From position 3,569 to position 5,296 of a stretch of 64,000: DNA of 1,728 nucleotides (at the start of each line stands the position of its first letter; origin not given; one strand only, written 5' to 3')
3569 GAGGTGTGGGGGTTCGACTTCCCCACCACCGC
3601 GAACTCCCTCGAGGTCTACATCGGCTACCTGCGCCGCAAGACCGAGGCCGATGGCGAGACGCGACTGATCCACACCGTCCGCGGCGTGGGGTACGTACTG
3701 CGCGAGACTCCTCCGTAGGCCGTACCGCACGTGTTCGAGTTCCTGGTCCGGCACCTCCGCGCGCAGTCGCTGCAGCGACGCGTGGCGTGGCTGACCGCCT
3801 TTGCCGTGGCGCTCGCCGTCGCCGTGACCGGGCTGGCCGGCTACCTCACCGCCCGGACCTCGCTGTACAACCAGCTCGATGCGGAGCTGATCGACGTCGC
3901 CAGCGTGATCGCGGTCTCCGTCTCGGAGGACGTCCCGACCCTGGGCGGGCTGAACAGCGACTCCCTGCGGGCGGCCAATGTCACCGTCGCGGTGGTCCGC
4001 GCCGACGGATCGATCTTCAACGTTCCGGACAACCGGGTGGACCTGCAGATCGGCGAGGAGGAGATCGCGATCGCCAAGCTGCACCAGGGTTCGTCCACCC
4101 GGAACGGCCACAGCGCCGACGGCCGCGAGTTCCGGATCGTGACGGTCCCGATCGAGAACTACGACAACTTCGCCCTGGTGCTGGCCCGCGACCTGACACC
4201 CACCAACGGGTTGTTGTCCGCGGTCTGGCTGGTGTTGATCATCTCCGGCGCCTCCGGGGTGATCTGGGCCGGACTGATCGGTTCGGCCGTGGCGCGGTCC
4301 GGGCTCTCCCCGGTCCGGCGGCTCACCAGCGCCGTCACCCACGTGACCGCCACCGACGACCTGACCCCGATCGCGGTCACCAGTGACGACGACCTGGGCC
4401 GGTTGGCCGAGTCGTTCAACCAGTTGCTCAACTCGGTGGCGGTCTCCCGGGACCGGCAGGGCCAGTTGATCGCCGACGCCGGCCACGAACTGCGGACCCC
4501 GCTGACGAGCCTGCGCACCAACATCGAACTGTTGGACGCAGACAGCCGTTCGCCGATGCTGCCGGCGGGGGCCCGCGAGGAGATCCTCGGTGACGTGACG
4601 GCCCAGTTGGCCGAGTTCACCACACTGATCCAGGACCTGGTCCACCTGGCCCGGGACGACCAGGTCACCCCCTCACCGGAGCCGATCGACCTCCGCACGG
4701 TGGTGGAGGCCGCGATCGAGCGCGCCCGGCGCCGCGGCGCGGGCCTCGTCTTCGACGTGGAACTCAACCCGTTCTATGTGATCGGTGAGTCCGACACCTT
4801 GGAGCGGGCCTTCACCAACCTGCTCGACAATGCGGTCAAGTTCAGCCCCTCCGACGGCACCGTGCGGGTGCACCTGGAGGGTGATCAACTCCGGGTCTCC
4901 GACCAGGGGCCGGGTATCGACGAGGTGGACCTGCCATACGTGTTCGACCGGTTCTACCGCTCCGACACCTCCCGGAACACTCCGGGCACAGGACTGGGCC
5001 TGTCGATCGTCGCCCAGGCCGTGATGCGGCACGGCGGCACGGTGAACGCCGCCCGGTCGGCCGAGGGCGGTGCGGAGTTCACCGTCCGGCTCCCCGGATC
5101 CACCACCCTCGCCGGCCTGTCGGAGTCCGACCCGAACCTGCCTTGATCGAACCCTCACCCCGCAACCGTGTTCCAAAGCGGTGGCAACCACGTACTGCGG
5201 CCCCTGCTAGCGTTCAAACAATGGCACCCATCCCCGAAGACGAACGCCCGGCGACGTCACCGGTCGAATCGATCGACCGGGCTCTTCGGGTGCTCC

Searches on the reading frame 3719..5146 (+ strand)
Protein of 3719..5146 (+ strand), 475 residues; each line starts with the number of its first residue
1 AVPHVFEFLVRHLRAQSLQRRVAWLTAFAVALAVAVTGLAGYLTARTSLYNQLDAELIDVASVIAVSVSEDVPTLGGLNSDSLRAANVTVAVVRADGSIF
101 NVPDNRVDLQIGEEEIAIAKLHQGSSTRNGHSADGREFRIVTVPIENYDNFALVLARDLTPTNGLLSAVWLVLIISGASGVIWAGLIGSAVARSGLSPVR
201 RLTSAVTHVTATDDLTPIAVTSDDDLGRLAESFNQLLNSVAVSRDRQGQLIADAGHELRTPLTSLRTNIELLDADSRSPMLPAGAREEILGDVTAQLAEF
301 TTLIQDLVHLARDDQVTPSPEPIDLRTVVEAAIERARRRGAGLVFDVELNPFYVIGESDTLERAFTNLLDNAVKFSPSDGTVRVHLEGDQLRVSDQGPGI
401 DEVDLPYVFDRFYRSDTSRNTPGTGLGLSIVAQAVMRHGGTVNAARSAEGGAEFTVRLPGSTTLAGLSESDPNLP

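Call 89: search_protein_families(library=ncbifam, proteins=[window:3719-5146:+], max_evalue=1e-20)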
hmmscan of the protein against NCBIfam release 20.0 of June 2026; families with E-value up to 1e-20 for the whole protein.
window:3719-5146:+ (475 aa): 30 families (the best 25 are shown)
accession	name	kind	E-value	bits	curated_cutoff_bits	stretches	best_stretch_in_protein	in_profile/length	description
TIGR01386.1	cztS_silS_copS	subfamily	2.5e-50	171.8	292.55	1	17-459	3-457/457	heavy metal sensor histidine kinase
NF012163.2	BaeS_SmeS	equivalog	2e-46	158.9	500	1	169-459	166-457/457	sensor histidine kinase efflux regulator BaeS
NF040691.1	MtrAB_MtrB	equivalog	2.4e-46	158.8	450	1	142-461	159-493/507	MtrAB system histidine kinase MtrB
NF007837.0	PRK10549.1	equivalog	1.3e-45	156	603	1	180-462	173-460/466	envelope stress sensor histidine kinase BaeS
TIGR02966.1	phoR_proteo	equivalog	1.3e-39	136.2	334.2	1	249-458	116-333/333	phosphate regulon sensor histidine kinase PhoR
NF008312.0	PRK11100.1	equivalog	2.2e-39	135.6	356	1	178-460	189-474/477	two-component system sensor histidine kinase CreC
NF033092.0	HK_WalK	equivalog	3.1e-39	135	725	1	249-459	374-593/594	cell wall metabolism sensor histidine kinase WalK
NF046044.1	PnpS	equivalog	1.6e-38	132.7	400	1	249-459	172-390/390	two-component system histidine kinase PnpS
NF007007.0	PRK09470.1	equivalog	7.3e-37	127.3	486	1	197-459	194-458/463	envelope stress sensor histidine kinase CpxA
NF041735.1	hist_kin_RppB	equivalog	1.2e-36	126.4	400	1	242-459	211-438/438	two-component system sensor histidine kinase RppB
NF007345.0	PRK09835.1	subfamily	1.2e-32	113.2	423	1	187-459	201-479/482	Cu(+)/Ag(+) sensor histidine kinase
NF007004.0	PRK09467.1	equivalog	7.5e-32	110.7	415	1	192-460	177-436/440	two-component system sensor histidine kinase EnvZ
NF058527.1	HistKinChvGCaul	equivalog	9.5e-32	110.4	740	1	197-460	253-533/535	two-component sensor histidine kinase ChvG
NF007664.1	PRK10337.1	equivalog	1.1e-31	110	475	1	193-457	176-441/442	quorum sensing histidine kinase QseC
NF007898.0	PRK10604.1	equivalog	9.7e-31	107.4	478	1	201-464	166-427/433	two-component system sensor histidine kinase RstB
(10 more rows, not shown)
